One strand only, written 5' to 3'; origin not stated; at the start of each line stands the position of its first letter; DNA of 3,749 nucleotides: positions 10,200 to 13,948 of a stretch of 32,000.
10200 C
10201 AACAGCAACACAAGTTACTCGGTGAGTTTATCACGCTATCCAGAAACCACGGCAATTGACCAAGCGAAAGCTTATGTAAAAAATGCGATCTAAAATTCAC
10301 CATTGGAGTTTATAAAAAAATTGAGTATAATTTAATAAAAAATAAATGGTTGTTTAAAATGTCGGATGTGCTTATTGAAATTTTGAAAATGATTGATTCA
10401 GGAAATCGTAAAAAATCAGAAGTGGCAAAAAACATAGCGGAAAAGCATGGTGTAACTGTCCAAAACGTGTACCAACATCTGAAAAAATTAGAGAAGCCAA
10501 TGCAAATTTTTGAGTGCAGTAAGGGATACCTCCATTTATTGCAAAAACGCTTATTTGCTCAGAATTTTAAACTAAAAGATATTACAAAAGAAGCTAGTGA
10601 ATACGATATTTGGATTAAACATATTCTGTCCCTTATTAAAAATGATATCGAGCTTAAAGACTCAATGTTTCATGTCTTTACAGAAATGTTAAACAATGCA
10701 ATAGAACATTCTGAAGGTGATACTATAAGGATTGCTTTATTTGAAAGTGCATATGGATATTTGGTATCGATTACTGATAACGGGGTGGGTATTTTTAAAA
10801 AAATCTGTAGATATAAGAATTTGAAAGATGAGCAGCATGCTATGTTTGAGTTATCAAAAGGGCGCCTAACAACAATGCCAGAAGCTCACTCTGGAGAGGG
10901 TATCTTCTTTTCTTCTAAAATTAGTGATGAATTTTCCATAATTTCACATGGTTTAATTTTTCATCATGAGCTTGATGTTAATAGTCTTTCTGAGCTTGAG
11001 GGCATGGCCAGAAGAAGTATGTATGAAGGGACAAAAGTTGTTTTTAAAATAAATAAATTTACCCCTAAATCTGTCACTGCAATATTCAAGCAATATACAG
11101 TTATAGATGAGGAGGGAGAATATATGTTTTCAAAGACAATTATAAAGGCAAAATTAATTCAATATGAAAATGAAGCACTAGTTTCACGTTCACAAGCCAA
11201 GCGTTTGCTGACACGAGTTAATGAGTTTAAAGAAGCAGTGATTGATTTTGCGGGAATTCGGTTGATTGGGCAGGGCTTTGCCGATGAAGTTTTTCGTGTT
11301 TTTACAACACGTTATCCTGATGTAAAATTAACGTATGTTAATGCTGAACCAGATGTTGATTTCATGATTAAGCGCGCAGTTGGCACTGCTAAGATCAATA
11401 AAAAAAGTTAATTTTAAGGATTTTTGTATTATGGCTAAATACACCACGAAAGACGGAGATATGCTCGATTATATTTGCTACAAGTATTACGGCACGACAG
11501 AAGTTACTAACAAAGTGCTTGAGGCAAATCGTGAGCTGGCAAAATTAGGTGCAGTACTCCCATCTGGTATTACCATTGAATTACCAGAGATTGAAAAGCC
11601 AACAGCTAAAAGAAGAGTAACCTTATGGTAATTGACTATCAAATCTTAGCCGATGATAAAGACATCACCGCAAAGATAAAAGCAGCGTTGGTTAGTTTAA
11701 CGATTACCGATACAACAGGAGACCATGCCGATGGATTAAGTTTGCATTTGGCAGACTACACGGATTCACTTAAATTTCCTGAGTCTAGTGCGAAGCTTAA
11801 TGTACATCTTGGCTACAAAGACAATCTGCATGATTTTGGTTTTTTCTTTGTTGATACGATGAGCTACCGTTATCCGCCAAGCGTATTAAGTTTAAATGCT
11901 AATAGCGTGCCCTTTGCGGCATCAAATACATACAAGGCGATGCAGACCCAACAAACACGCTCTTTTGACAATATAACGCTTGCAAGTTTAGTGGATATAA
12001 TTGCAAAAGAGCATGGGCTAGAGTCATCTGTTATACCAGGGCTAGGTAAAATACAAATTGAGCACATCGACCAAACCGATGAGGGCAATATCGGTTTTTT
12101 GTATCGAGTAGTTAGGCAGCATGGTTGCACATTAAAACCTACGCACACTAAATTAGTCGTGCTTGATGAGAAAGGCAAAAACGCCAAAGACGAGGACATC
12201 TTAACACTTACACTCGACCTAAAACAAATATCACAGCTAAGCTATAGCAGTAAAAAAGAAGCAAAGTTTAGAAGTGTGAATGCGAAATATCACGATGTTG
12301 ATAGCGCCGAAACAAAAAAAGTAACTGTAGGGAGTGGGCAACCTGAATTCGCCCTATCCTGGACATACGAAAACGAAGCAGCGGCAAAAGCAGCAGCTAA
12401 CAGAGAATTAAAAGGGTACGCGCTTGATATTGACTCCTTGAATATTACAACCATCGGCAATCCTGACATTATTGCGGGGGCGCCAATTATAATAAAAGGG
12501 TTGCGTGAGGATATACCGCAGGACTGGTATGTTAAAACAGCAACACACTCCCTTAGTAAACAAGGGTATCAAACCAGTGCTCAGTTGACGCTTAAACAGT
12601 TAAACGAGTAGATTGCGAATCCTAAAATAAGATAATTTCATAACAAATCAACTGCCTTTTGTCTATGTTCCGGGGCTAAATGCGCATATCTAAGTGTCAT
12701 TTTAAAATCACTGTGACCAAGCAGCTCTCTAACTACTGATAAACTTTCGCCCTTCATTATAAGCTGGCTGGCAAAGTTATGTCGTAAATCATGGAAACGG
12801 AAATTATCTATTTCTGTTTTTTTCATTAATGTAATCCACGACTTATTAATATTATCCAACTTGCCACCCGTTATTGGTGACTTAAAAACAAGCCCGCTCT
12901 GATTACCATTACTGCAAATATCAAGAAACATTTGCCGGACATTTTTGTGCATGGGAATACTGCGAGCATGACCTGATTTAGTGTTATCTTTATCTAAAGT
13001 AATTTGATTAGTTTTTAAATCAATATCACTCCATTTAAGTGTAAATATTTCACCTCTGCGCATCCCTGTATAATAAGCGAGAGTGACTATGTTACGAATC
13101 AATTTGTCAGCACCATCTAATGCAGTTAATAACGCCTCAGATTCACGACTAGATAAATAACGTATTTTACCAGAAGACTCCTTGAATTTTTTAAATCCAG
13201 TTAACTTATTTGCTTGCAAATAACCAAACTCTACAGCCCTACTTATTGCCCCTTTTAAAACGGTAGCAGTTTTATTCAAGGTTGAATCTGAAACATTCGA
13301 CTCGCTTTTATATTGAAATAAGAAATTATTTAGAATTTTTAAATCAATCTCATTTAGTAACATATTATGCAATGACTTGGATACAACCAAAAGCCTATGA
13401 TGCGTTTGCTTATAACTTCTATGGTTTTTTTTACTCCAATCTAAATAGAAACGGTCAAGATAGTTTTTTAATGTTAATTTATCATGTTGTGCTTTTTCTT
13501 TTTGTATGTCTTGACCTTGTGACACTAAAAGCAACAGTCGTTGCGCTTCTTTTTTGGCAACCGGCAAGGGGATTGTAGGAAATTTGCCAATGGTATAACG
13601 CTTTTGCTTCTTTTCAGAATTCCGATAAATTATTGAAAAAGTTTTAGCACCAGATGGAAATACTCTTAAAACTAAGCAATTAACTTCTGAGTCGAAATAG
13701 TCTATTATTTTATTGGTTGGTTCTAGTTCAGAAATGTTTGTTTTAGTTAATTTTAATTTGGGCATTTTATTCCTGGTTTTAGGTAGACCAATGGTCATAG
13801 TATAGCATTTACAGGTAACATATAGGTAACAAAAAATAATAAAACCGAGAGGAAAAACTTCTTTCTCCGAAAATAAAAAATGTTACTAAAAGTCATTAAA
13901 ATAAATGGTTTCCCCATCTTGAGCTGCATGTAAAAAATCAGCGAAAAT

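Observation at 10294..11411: Single-gene moron splitting the conserved gpU-gpX-gpD block: wHTH + SpoIIAB-like GHKL ATPase + STAS-like domain in one polypeptide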

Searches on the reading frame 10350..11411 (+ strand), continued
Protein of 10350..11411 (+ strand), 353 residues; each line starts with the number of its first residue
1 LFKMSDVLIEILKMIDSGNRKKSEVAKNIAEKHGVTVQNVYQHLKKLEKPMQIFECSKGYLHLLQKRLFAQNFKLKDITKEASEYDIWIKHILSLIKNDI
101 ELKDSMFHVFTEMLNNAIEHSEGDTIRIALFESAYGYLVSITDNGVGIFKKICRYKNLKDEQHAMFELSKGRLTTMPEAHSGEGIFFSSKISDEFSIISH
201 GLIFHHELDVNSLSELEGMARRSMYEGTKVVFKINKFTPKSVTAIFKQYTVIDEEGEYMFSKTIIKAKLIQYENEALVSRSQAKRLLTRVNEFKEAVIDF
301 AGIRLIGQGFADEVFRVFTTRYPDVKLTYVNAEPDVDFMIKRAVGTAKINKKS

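Call 93: search_dna_similar(query=window:10359-11411:+, collection=plasmids, mode=protein, max_rows=25, max_evalue=1e-10)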
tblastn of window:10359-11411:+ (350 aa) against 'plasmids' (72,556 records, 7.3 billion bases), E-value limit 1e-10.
No match.

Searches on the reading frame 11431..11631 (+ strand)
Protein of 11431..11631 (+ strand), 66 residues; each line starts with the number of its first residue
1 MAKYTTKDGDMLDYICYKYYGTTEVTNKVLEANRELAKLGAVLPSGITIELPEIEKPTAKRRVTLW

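Call 8: search_protein_families(library=pfam, proteins=[window:11431-11631:+], max_evalue=0.1)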
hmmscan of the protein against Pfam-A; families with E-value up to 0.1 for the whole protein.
window:11431-11631:+ (66 aa): 1 family
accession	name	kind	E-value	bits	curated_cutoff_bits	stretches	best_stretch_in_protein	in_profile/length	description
PF05489.18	Phage_tail_X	-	3.9e-19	68.5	22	1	3-56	2-56/60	Phage Tail Protein X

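Call 9: search_protein_families(library=phrogs, proteins=[window:11431-11631:+], max_evalue=0.01)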
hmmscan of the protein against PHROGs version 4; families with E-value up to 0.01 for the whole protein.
window:11431-11631:+ (66 aa): 4 families
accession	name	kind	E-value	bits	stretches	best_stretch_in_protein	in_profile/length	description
phrog_46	-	tail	5.3e-25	88.9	1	1-66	7-73/130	baseplate hub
phrog_21966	-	unknown function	4.2e-05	24.6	1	4-53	97-146/146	-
phrog_380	-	lysis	0.00022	21.3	1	3-61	185-246/309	endolysin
phrog_8272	-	tail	0.004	18.6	1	3-54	39-90/93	tail protein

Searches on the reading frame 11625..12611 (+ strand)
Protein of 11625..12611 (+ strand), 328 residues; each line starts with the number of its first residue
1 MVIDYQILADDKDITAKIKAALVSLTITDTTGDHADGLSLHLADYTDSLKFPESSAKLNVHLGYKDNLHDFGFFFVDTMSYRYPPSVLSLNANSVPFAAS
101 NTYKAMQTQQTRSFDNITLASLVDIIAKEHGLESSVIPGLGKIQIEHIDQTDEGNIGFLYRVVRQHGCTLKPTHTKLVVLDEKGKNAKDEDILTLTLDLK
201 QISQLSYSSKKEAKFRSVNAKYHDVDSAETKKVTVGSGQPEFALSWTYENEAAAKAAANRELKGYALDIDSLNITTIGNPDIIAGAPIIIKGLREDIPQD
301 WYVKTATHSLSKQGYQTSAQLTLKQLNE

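Call 8: search_protein_families(library=pfam, proteins=[window:11625-12611:+], max_evalue=0.1)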
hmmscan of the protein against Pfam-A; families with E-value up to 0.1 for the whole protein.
window:11625-12611:+ (328 aa): 2 families
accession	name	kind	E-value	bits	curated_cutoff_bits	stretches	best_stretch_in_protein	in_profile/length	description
PF24032.1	YQBQ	-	6e-08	32.9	27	1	249-318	221-290/294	YQBQ-like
PF05954.17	Phage_GPD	-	2.2e-06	27.5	30.1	1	107-312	77-303/305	Phage tail baseplate hub (GPD)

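Call 9: search_protein_families(library=phrogs, proteins=[window:11625-12611:+], max_evalue=0.01)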
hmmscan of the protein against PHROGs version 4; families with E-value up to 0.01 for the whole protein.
window:11625-12611:+ (328 aa): 6 families
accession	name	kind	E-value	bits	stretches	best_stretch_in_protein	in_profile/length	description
phrog_52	-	tail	1.4e-87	296.2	1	4-325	195-515/677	tail protein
phrog_4456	-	unknown function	2.6e-15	57.2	1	4-99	20-116/126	-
phrog_12925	-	tail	7.6e-11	43.2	2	216-323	109-217/227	tail protein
phrog_400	-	tail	1.9e-06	28.1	1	249-327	263-339/654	tail protein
phrog_28740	-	unknown function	5.9e-06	27.2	1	5-64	8-67/68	-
phrog_1390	-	tail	0.004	17.4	1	200-322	202-324/328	tail protein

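Call 17: search_dna_similar(query=window:11625-12611:+, collection=phages, mode=protein, max_rows=30, max_evalue=1e-10)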
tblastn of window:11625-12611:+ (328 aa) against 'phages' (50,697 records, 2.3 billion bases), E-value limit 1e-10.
Records with a match: 496; places in all: 496; records where one place covers at least 80% of the query: 464.
Best place of each record, by identity: <60% 496.
By first word of the organism name: Burkholderia 81; Klebsiella 81; Escherichia 61; Ralstonia 49; Yersinia 44; Salmonella 25; Vibrio 23; Bacteriophage 19; Peduovirus 18; Aeromonas 12; and 29 more.
By host as written in the record: Klebsiella pneumoniae 56; - 43; Ralstonia solanacearum 41; Burkholderia pseudomallei 30; Yersinia pestis EV76-CN 26; Escherichia coli 22; Burkholderia sp. 20; Yersinia enterocolitica 10; and 150 more.
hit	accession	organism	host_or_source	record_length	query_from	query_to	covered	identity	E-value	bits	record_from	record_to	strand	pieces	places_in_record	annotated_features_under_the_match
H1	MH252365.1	Ralstonia phage phiRSP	Ralstonia solanacearum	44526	4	323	98%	35.8%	7e-47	175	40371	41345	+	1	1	putative transcriptional regulator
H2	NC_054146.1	Ralstonia phage phiRSP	Ralstonia solanacearum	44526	4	323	98%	35.8%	7e-47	175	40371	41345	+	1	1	tail protein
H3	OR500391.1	Vibrio phage Vb_VaM_Valp1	Vibrio anguillarum PF4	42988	4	318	96%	34.3%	2e-44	167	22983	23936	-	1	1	tail protein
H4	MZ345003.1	Xanthomonas phage M29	Xanthomonas campestris pv. campestris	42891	4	318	96%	33.9%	3e-47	176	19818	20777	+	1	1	tail protein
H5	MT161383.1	Xanthomonas phage FoX3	Xanthomonas campestris pv. campestris ...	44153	4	318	96%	33.5%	1e-46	174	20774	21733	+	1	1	gene D protein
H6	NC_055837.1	Xanthomonas phage FoX3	Xanthomonas campestris pv. campestris ...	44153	4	318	96%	33.5%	1e-46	174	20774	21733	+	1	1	tail protein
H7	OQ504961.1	Pseudomonas phage ZRG1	Stutzerimonas stutzeri NCTC10475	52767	5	320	96%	33.2%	3e-36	144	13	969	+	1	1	late control protein D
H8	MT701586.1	Burkholderia phage Mica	Burkholderia cenocepacia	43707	5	315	95%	33.4%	7e-46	172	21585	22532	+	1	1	baseplate hub protein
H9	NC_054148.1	Burkholderia phage Mica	Burkholderia cenocepacia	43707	5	315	95%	33.4%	7e-46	172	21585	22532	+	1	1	tail protein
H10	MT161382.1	Xanthomonas phage FoX2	Xanthomonas campestris pv. campestris ...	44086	1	318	97%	32.6%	2e-44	168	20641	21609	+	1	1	gene D protein | tail protein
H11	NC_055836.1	Xanthomonas phage FoX2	Xanthomonas campestris pv. campestris ...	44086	1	318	97%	32.6%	2e-44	168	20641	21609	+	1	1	tail protein (x2)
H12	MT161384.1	Xanthomonas phage FoX5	Xanthomonas campestris pv. campestris ...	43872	4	318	96%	32.9%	4e-45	170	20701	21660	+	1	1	gene D protein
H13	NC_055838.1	Xanthomonas phage FoX5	Xanthomonas campestris pv. campestris ...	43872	4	318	96%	32.9%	4e-45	170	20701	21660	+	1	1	tail protein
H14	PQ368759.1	Halomonas phage vB_HboP_4908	Vreelandella boliviensis (basionym: ...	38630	5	328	99%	31.6%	1e-33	136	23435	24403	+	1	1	late expression D protein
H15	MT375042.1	Acinetobacter phage vB_AbaP_Alexa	Acinetobacter baumannii NIPH 201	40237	5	328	99%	31.1%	2e-34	139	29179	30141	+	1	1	baseplate protein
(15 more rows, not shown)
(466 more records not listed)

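Call 24: find_related_loci(query=window:11625-12611:+, collection=viral_contigs, flank=6000)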
Query window:11625-12611:+ (328 aa) in viral_contigs; peptide patterns used: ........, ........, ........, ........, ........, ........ (x = any residue, [..] = any of these).
41 stretches matched a pattern; 27 encode a relative of the query (tblastn E <= 1e-3); 27 distinct loci.
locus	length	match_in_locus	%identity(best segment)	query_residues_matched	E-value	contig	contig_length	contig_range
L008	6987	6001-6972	86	1-324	0e+0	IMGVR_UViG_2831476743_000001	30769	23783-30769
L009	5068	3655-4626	85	1-324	0e+0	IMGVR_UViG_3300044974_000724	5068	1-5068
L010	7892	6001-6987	48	1-324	2e-103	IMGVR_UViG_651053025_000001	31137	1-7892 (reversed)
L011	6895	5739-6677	31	5-318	3e-53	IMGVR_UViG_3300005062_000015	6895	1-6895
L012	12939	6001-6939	31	5-318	3e-53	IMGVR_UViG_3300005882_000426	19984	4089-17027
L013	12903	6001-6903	32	23-323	5e-38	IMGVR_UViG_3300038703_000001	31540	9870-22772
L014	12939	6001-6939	30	5-318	6e-36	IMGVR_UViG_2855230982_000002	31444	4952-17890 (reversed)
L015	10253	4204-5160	30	5-324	6e-35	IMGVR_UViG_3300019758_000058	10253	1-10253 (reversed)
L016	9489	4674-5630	27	5-324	2e-34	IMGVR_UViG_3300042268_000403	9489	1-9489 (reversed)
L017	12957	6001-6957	27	5-324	2e-34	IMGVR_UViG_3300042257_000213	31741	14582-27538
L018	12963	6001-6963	27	5-324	2e-33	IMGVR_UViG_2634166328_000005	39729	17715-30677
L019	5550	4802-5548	31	5-257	6e-34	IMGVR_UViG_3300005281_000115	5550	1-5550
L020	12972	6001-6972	28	4-328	3e-33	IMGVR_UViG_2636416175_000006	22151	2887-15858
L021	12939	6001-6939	28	5-318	4e-33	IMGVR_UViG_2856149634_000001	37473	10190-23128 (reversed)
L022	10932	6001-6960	29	4-324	1e-32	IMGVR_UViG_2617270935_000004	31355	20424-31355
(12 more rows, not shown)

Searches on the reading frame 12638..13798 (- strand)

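Call 8: search_protein_families(library=pfam, proteins=[window:12638-13798:-], max_evalue=0.1)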
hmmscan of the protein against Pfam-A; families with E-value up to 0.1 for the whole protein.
window:12638-13798:- (386 aa): 4 families
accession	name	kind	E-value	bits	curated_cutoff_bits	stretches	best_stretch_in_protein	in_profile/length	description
PF00589.27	Phage_integrase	-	6.6e-32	111.1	27.1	1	214-377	2-171/172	Phage integrase family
PF13356.12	Arm-DNA-bind_3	-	1.2e-14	54.6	27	1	17-104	1-82/83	Arm DNA-binding domain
PF13102.12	Phage_int_SAM_5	-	5.2e-06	27.2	22.3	1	111-200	7-94/98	Phage integrase SAM-like domain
PF24624.1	Int_N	-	0.065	14.4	27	0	110-205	5-99/100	Phage integrase, N-terminal domain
